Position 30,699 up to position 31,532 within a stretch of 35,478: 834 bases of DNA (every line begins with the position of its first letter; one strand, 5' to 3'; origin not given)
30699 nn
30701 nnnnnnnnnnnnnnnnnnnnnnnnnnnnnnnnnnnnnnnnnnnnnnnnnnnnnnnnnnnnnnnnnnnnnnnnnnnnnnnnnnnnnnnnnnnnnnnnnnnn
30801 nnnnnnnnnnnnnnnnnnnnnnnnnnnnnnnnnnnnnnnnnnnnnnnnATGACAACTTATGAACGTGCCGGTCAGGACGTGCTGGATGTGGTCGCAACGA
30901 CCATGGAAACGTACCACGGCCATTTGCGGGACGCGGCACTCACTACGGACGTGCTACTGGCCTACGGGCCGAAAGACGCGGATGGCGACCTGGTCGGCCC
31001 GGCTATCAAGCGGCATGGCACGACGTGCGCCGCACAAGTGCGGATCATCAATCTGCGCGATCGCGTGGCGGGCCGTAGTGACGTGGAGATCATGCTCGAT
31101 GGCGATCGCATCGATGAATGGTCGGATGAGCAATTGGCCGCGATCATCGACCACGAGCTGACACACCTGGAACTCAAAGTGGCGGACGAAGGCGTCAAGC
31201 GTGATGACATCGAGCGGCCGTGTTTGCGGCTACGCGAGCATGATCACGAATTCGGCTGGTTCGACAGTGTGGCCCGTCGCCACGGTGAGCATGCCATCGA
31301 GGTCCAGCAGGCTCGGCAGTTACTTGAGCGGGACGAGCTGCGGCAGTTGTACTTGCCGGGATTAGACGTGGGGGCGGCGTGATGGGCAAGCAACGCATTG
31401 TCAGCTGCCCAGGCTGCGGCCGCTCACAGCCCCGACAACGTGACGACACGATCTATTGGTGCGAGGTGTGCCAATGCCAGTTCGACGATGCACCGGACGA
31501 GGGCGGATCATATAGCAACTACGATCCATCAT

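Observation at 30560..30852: Phage-encoded CsrA homologue hidden below the ORF-track cutoff, with a GGA-rich structured leader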

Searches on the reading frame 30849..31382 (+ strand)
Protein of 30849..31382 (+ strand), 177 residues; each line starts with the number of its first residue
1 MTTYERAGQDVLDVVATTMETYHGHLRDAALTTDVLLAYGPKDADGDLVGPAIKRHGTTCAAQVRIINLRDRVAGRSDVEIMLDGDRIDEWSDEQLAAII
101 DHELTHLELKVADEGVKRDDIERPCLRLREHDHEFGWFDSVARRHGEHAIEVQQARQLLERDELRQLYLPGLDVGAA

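Call 3: search_protein_families(library=pfam, proteins=[window:30849-31382:+], max_evalue=0.01)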
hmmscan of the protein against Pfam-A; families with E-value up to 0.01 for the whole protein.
window:30849-31382:+ (177 aa): 1 family
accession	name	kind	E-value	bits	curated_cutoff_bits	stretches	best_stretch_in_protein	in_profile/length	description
PF18894.6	PhageMetallopep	-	2.7e-11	44.1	23.7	1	4-154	3-128/134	Putative phage metallopeptidase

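Call 4: search_protein_families(library=ncbifam, proteins=[window:30849-31382:+], max_evalue=0.01)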
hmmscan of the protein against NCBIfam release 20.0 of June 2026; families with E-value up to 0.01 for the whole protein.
window:30849-31382:+ (177 aa): 1 family
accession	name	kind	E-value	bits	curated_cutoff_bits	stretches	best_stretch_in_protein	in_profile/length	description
NF003339.0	PRK04351.1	equivalog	0.0033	17.1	113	1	78-120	43-85/149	SprT family protein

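Call 8: search_protein_families(library=phrogs, proteins=[window:30849-31382:+], max_evalue=0.001)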
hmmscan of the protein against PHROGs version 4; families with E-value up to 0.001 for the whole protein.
window:30849-31382:+ (177 aa): 1 family
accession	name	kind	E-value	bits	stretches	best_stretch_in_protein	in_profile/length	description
phrog_513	-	integration and excision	7.7e-08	33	1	69-154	96-180/208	transposase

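Call 17: find_related_loci(query=window:30849-31382:+, collection=viral_contigs, flank=3000)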
Query window:30849-31382:+ (177 aa) in viral_contigs; peptide patterns used: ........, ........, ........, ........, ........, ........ (x = any residue, [..] = any of these).
No stretch of DNA in the collection matches any of the patterns.

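Call 25: find_homologous_proteins(query=window:30849-31382:+, max_evalue=0.00001)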
Query window:30849-31382:+ (177 aa): 136 proteins with E <= 0.00001 among 505 candidates; the best 120 are listed.
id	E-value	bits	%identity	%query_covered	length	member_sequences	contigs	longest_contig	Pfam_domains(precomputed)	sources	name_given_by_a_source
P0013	8.5e-112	389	100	100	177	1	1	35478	PF18894.7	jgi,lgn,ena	-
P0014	1.4e-69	251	64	97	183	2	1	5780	PF18894.7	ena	-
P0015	4.7e-69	250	64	99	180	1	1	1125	PF18894.7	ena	-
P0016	1.1e-67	245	64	97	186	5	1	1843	PF18894.7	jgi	-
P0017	1.6e-67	245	63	97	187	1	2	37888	PF18894.7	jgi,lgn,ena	jgi:hypothetical protein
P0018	2.2e-67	244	63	99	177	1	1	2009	PF18894.7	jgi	-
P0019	4.0e-67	243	64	99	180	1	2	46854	PF18894.7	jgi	jgi:hypothetical protein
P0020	4.8e-67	243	62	97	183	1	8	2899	PF18894.7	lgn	-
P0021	1.2e-66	242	61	97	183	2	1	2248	PF18894.7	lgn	-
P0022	3.7e-66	240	65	97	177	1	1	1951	PF18894.7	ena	-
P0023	3.9e-65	237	61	97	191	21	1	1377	PF18894.7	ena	-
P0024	4.6e-65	237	66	98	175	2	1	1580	PF18894.7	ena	-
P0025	5.7e-65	236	60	97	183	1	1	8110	PF18894.7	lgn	-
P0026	9.9e-65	236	59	99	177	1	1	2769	PF18894.7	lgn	-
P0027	1.1e-63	232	61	97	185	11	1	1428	PF18894.7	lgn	-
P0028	1.9e-63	232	60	97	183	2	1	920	PF18894.7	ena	-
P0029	1.4e-62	229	58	100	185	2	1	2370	PF18894.7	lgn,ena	-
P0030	1.8e-62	228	60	97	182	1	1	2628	PF18894.7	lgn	-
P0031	3.1e-62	228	61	98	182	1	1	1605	PF18894.7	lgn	-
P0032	5.3e-62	227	64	98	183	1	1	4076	PF18894.7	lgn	-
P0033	8.2e-62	226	59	98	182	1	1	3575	PF18894.7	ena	-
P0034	9.4e-62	226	59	97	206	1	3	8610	PF18894.7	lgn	-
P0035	2.4e-61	225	58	97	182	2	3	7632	PF18894.7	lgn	-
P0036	7.5e-61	223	61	97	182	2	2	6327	PF18894.7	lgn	-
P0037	5.5e-60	220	58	97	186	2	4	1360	PF18894.7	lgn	-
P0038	3.4e-58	214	58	99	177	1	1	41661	PF18894.7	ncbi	-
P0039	4.3e-58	214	59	99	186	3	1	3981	PF18894.7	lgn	-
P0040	4.0e-57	211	58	98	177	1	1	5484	PF18894.7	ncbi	-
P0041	1.5e-56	209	55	99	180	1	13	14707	PF18894.7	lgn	-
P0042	1.7e-56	209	59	97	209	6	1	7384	PF18894.7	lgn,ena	-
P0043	2.7e-56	208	59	89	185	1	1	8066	PF18894.7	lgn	-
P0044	5.2e-56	207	57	98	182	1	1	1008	PF18894.7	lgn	-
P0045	7.0e-54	200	55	99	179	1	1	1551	PF18894.7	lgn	-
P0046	1.5e-53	199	54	98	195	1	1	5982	PF18894.7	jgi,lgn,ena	-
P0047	5.1e-53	198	59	87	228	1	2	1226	PF18894.7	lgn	-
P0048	9.1e-52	193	54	98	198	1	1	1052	PF18894.7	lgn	-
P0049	1.1e-51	193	53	98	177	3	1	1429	PF18894.7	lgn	-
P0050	1.2e-51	193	52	99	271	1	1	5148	PF18894.7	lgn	-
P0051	1.3e-51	193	54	97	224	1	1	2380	PF18894.7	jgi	jgi:hypothetical protein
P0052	1.5e-51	193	53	98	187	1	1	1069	PF18894.7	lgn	-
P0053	1.8e-51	192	54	98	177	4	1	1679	PF18894.7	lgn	-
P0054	2.0e-51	192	52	98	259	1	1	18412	PF18894.7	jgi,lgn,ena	-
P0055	7.5e-51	190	52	99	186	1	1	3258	PF18894.7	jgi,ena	-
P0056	1.1e-50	190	60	82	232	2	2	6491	PF18894.7,PF02599.22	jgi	-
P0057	1.6e-50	189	51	100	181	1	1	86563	PF18894.7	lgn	-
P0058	3.2e-50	188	54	98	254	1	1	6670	PF18894.7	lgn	-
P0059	6.3e-50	187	51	99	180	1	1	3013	PF18894.7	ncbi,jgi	jgi:hypothetical protein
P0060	1.0e-49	187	52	97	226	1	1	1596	PF18894.7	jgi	jgi:hypothetical protein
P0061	1.2e-49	187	51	97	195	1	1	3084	PF18894.7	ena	-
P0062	4.3e-49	185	51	99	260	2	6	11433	PF18894.7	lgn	-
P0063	6.0e-49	184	52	99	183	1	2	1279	PF18894.7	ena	-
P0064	1.1e-48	183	51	93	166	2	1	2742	PF18894.7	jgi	-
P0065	1.2e-48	183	53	100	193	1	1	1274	PF18894.7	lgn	-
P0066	1.5e-48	183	54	97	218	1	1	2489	PF18894.7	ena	-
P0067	1.6e-48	183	54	95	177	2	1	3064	PF18894.7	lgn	-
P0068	1.6e-48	183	53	98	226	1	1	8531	PF18894.7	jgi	jgi:hypothetical protein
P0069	6.2e-48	181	51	92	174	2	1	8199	PF18894.7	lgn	-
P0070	7.1e-48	181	51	98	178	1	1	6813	PF18894.7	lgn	-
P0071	1.4e-47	180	51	98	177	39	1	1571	PF18894.7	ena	-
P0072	2.8e-47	179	51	98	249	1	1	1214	PF18894.7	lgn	-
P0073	4.1e-47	178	49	99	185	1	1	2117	PF18894.7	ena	-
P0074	7.8e-47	177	47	100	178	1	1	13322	PF18894.7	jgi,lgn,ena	-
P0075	1.5e-46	176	50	95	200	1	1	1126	PF18894.7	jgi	jgi:hypothetical protein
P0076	2.1e-46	176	49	97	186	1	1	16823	PF18894.7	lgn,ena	-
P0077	1.4e-45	173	52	100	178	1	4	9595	PF18894.7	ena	-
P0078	2.1e-45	173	51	98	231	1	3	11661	PF18894.7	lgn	-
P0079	1.4e-44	170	51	95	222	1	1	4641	PF18894.7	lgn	-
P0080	4.9e-44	168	50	95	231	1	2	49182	PF18894.7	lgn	-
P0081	7.2e-44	168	51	97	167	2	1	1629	PF18894.7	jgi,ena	-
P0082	1.4e-43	167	51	97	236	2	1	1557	PF18894.7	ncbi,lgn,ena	-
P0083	2.2e-43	166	48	98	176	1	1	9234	PF18894.7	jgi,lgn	jgi:hypothetical protein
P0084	3.4e-43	166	49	98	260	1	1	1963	PF18894.7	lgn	-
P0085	5.4e-43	165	49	97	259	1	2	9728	PF18894.7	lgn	-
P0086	6.6e-43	165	49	98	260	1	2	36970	PF18894.7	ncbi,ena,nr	ncbi:MAG: hypothetical protein KDB00_10910 [Planctomycetales bacterium]|nr:hypothetical protein [Pla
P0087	1.6e-42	163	50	89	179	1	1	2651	PF18894.7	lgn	-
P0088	1.1e-41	161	48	98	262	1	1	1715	PF18894.7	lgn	-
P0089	1.1e-41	161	45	99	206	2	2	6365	PF18894.7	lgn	-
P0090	2.3e-41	160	49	98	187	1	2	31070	PF18894.7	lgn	-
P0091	3.2e-41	159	47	97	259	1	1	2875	PF18894.7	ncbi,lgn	ncbi:MAG: putative metallopeptidase [Planctomycetota bacterium]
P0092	7.1e-41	158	47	98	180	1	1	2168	PF18894.7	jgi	jgi:hypothetical protein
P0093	1.6e-40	157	49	95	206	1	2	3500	PF18894.7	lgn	-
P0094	2.0e-40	157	49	95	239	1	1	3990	PF18894.7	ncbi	-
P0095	2.4e-40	156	47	97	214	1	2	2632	PF18894.7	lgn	-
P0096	4.1e-40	156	52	88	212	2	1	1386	PF18894.7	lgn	-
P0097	5.9e-40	155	47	98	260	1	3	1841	PF18894.7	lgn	-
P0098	6.1e-40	155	48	97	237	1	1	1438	PF18894.7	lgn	-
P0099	7.1e-40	155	47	95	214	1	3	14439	PF18894.7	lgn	-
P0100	2.0e-39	153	45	98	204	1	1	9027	PF18894.7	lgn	-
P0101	7.0e-39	152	46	98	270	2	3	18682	PF18894.7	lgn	-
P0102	1.0e-38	151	48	96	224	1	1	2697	PF18894.7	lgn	-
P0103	1.0e-38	151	45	97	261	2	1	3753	PF18894.7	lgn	-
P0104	1.7e-38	150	46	98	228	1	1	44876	PF18894.7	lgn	-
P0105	3.0e-38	149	48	95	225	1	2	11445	PF18894.7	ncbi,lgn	-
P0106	2.0e-37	147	48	95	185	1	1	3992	PF18894.7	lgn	-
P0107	3.1e-37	146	47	96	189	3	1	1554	PF18894.7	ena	-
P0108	3.7e-37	146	51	85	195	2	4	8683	PF18894.7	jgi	jgi:hypothetical protein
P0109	4.4e-37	146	51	86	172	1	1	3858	PF18894.7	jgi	jgi:Putative phage metallopeptidase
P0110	1.0e-36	144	45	95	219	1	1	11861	PF18894.7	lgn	-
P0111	1.3e-36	144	47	90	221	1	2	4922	PF18894.7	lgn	-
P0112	1.6e-35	141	45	95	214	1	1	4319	PF18894.7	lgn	-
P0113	3.0e-35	140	47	90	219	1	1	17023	PF18894.7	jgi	jgi:hypothetical protein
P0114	5.0e-35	139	43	97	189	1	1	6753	PF18894.7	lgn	-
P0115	5.6e-35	139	46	98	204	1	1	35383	PF18894.7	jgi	jgi:hypothetical protein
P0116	1.2e-34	138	44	96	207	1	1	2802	PF18894.7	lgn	-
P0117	2.0e-34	137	45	95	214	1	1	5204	PF18894.7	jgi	jgi:hypothetical protein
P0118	4.0e-34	136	44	98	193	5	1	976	PF18894.7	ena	-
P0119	4.4e-34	136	45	98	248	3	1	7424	PF18894.7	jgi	jgi:hypothetical protein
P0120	2.1e-33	134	45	99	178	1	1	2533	PF18894.7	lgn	-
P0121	2.1e-32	130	46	79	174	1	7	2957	PF18894.7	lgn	-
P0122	9.3e-32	128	43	96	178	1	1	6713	PF18894.7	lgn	-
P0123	1.4e-31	128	45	97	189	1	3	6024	PF18894.7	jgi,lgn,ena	-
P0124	6.1e-31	126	43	87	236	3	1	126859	PF18894.7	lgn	-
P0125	6.8e-31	126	45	85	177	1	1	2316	PF18894.7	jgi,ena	jgi:hypothetical protein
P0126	1.5e-30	124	44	90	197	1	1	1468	PF18894.7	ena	-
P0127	3.1e-30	123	42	98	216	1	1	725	PF18894.7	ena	-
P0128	1.1e-29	122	43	95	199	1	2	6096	PF18894.7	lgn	-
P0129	1.8e-29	121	41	83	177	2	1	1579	PF18894.7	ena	-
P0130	2.1e-29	121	41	97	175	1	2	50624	PF18894.7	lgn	-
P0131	7.2e-29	119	40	88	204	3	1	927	PF18894.7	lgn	-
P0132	1.2e-28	118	42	94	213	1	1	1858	PF18894.7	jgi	jgi:hypothetical protein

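Call 28: find_encoding_contigs(protein=P0056, flank=3000, max_places=3)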
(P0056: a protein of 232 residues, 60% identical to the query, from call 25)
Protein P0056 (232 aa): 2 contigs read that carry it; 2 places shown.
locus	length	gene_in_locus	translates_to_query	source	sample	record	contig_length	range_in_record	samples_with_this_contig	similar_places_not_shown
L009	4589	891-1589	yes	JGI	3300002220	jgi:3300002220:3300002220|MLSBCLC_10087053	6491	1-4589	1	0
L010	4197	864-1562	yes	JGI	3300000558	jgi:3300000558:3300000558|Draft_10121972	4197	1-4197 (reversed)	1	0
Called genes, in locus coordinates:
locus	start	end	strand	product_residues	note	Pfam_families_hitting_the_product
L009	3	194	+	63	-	?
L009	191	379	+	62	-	-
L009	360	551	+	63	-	-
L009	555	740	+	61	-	-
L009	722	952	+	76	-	-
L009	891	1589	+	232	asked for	PF02599:CsrA, PF18894:PhageMetallopep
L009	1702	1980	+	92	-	-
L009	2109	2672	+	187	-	-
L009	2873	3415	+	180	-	-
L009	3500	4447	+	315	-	-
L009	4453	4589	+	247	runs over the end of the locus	-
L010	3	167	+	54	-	?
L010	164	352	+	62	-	-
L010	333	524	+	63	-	-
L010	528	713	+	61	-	-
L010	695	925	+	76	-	-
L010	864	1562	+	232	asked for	PF02599:CsrA, PF18894:PhageMetallopep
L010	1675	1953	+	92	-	-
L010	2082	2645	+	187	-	-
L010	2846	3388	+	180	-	-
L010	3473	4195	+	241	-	?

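Call 29: find_encoding_contigs(protein=P0017, flank=3000, max_places=3)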
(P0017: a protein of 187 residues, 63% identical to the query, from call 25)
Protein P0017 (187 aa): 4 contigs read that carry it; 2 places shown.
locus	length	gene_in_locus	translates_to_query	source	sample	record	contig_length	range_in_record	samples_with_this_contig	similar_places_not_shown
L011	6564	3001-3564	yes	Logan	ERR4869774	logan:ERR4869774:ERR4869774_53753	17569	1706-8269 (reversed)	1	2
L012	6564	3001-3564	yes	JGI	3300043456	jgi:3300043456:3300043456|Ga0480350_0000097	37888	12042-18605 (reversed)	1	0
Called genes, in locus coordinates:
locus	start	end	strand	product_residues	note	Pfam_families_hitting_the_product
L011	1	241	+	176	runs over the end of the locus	-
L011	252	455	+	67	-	-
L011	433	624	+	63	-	-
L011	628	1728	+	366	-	-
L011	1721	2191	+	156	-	PF13589:HATPase_c_3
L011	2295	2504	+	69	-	-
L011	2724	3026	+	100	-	-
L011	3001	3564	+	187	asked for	PF18894:PhageMetallopep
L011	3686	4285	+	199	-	PF00589:Phage_integrase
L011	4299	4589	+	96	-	-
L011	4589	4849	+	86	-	-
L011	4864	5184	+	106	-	-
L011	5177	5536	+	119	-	-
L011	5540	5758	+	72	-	-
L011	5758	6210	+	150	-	-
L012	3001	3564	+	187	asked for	PF18894:PhageMetallopep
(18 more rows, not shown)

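Call 30: find_encoding_contigs(protein=P0019, flank=3000, max_places=3)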
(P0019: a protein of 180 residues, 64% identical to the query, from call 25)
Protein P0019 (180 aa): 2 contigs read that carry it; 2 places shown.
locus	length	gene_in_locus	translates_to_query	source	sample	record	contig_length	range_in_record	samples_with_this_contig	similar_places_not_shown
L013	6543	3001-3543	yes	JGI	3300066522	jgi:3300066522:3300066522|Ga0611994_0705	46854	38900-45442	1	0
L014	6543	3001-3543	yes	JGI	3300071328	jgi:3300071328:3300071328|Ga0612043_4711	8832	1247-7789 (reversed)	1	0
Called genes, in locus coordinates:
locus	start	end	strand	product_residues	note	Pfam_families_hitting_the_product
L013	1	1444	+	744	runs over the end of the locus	PF13481:AAA_25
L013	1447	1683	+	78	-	-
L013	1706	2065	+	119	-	-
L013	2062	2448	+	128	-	-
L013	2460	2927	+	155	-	PF24963:DUF7768 (weak)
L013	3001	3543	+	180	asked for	PF18894:PhageMetallopep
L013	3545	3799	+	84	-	-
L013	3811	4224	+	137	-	-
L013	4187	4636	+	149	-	-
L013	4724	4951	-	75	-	-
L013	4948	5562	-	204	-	-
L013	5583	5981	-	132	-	-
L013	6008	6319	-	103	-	-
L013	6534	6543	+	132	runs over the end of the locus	-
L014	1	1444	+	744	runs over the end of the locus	PF13481:AAA_25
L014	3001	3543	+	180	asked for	PF18894:PhageMetallopep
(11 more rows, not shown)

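Call 31: find_encoding_contigs(protein=P0038, flank=3000, max_places=3)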
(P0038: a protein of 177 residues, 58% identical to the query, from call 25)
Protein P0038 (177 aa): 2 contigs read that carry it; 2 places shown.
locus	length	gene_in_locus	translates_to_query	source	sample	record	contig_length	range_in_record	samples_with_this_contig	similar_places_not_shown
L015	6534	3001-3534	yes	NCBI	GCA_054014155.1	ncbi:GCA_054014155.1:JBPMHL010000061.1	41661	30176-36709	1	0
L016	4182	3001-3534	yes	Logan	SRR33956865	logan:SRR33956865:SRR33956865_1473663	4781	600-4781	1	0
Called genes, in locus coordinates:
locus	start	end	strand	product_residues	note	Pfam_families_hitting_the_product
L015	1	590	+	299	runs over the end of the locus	PF12705:PDDEXK_1 (weak), PF12684:DUF3799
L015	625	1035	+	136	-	-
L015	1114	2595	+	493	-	PF13476:AAA_23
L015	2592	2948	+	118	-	-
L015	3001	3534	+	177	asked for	PF18894:PhageMetallopep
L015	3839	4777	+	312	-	-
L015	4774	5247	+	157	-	PF05866:RusA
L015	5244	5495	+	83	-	-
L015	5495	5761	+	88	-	-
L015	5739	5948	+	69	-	PF00145:DNA_methylase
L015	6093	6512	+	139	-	PF00145:DNA_methylase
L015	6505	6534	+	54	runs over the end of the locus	-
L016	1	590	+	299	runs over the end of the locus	PF12705:PDDEXK_1 (weak), PF12684:DUF3799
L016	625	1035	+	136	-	-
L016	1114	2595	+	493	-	PF13476:AAA_23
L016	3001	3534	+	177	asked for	PF18894:PhageMetallopep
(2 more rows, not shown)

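Call 42: find_related_loci(query=A2, collection=genome_contigs, flank=3000)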
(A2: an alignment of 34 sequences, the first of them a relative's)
Query A2 (177 aa) in genome_contigs; peptide patterns used: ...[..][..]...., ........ (x = any residue, [..] = any of these).
55 stretches matched a pattern; 17 encode a relative of the query (tblastn E <= 1e-3); 17 distinct loci.
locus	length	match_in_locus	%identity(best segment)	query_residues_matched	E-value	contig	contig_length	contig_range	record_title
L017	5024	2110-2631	59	1-172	2e-61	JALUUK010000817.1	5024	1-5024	MAG: Acidobacteria bacterium isolate 128-326_metabat1_scaf2bin.003 128-326_scaffold_9901_c1, whole genome shotgun sequen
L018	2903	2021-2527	54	2-173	4e-55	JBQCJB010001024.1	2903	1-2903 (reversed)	MAG: Aureliella sp. isolate bin901 k141_1162601, whole genome shotgun sequence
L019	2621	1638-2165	51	1-177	3e-53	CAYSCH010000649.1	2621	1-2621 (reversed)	MAG TPA_asm: uncultured Planctomycetaceae bacterium isolate SRP263991_co4_486 genome assembly, contig: NODE_68355_length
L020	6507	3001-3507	49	3-175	4e-51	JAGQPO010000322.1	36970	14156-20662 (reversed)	MAG: Planctomycetales bacterium isolate HKST-UBA42 2008_248636, whole genome shotgun sequence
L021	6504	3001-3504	51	1-169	2e-50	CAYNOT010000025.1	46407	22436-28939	MAG TPA_asm: uncultured Roseivirgaceae bacterium isolate SRP344714_co2_244 genome assembly, contig: NODE_1810_length_464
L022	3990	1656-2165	49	1-169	4e-47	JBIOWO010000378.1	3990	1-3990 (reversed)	MAG: Lacipirellulaceae bacterium isolate MAG080 k127_683177, whole genome shotgun sequence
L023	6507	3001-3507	45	3-175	3e-46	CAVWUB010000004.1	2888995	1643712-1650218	MAG: uncultured Planctomycetaceae bacterium isolate MFD03066.bin.1.8 genome assembly, contig: contig_6476, whole genome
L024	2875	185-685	47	3-173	2e-46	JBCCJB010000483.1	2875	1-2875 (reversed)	MAG: Planctomycetota bacterium isolate P01_C01_bin.103 k141_2577259_length_2875_cov_5.0000, whole genome shotgun sequenc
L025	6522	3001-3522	42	4-174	3e-43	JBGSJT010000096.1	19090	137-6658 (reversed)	MAG: Pirellulaceae bacterium isolate JTS-AC163 k141_4425561, whole genome shotgun sequence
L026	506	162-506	56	1-115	1e-43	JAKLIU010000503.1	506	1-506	MAG: Spirochaetes bacterium isolate RA.bin94 RA.bin94_503, whole genome shotgun sequence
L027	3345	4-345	50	59-173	1e-34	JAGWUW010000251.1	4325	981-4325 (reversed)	MAG: Betaproteobacteria bacterium isolate REEB405 contig-150_24094, whole genome shotgun sequence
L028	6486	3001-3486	41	4-170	6e-34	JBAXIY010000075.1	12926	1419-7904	MAG: Verrucomicrobiia bacterium isolate ELA361 MAG361_78, whole genome shotgun sequence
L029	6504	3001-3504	38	1-172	4e-31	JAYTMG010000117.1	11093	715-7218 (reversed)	MAG: Verrucomicrobiaceae bacterium isolate GFS_3520 GFS_3520_116, whole genome shotgun sequence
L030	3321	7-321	50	65-170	7e-30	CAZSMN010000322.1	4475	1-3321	MAG TPA_asm: uncultured Chthoniobacterales bacterium isolate SRP242652_co1_74 genome assembly, contig: NODE_16759_length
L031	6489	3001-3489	30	3-154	1e-19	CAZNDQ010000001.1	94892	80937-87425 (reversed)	MAG TPA_asm: uncultured Planctomycetales bacterium isolate SRP193661_co1_48 genome assembly, contig: NODE_278_length_948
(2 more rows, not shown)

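Call 43: find_related_loci(query=A2, collection=viral_contigs, flank=3000)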
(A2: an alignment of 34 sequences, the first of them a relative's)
Query A2 (177 aa) in viral_contigs; peptide patterns used: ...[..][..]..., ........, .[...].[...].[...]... (x = any residue, [..] = any of these).
285 stretches matched a pattern; 93 encode a relative of the query (tblastn E <= 1e-3); the best 80 are kept; 80 distinct loci.
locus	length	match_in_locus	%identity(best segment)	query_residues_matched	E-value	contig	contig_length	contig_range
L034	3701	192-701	53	3-177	5e-58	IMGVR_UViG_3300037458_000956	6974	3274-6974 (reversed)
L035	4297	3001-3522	52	1-176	5e-58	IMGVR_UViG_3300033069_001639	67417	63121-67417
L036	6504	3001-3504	49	1-169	2e-49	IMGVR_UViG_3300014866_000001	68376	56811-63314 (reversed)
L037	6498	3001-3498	47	8-173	1e-46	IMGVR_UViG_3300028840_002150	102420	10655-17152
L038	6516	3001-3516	40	1-172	2e-39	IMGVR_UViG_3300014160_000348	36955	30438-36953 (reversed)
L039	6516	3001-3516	43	4-175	3e-38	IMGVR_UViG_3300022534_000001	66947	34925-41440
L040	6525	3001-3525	42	1-174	5e-38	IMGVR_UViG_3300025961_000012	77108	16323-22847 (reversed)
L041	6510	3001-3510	37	1-170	8e-38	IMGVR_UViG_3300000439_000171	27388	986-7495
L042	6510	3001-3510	37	1-170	8e-38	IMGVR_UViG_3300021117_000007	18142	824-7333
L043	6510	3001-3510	37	1-170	8e-38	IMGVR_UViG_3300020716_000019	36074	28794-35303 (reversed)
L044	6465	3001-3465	43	19-175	2e-37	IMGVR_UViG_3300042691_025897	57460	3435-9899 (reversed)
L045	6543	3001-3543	40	2-176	1e-37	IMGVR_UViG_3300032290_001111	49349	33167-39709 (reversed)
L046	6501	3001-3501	42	4-170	4e-37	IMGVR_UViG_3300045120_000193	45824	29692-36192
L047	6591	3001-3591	38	1-172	4e-37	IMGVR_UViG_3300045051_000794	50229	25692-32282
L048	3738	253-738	42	3-169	3e-37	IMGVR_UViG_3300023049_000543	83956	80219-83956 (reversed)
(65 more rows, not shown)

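Call 68: predict_structure(alignment_id=A2)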
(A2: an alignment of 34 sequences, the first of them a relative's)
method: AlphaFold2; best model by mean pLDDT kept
length: 177 residues; sequences in the alignment: 34
mean_pLDDT: 88.5   pTM: 0.82
mean pLDDT of the five models: 88.5, 87.1, 86.3, 86.0, 85.9
residues with pLDDT >= 90: 129; 70-90: 26; 50-70: 12; < 50: 10
segments of 3 or more residues with pLDDT < 50: 167-173, 175-177
pLDDT, mean of each block of 10 residues (from residue 1): 96 98 97 98 94 89 96 97 96 96 96 94 94 67 92 82 55 45
secondary structure, 60 per line:
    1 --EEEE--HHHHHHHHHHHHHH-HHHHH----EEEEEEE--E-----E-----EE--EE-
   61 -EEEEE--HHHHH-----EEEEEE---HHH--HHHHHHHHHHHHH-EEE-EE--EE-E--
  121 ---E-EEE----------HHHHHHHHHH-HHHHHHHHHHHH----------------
elements in order: E3-6 H9-22 H24-28 E33-39 E62-66 H69-73 E79-84 H93-105 E107-109 E126-128 H139-148 H150-161
